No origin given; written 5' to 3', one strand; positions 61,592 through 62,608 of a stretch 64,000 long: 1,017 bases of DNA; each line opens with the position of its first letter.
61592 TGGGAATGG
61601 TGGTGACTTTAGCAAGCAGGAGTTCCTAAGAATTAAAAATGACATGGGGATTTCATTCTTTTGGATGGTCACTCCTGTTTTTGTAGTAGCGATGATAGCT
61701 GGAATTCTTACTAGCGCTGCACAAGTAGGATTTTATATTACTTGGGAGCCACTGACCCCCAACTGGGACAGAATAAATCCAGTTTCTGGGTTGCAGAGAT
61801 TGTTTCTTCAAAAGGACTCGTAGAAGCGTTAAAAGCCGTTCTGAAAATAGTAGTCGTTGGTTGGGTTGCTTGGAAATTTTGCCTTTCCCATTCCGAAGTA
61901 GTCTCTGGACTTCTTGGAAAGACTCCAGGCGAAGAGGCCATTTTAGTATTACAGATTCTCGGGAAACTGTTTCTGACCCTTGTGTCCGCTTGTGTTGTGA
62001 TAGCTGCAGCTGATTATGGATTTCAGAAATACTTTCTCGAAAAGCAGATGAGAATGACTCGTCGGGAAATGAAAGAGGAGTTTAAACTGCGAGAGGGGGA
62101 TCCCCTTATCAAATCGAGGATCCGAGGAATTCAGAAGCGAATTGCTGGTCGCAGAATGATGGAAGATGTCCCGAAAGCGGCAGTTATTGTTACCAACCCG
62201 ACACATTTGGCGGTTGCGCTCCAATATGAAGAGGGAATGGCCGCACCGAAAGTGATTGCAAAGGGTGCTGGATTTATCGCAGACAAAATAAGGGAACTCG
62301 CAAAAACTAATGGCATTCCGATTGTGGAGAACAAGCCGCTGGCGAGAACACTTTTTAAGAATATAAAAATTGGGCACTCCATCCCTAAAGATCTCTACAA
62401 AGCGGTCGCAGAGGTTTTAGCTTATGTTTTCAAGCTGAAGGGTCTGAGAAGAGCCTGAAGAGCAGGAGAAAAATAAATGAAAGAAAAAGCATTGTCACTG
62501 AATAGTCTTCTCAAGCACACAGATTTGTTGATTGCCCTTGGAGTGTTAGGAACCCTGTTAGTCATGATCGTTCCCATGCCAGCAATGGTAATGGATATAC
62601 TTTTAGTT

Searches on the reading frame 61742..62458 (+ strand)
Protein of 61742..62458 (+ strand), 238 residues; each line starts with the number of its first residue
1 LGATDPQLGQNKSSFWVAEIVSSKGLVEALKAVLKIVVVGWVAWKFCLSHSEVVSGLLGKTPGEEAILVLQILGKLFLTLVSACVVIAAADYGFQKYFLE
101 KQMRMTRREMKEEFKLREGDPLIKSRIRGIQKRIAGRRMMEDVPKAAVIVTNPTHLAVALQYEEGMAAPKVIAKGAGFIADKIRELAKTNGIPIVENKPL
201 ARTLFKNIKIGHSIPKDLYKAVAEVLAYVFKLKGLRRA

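Call 82: search_protein_families(library=pfam, proteins=[window:61742-62458:+], max_evalue=0.001)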
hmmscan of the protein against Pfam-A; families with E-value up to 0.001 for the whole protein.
window:61742-62458:+ (238 aa): 2 families
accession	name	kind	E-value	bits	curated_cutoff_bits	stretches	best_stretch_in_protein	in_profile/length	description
PF01312.24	Bac_export_2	-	1.9e-81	274.3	24.4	1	19-229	124-335/335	FlhB HrpN YscU SpaS Family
PF15938.10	DUF4750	-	0.00011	22.2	27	1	27-61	13-50/54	Domain of unknown function (DUF4750)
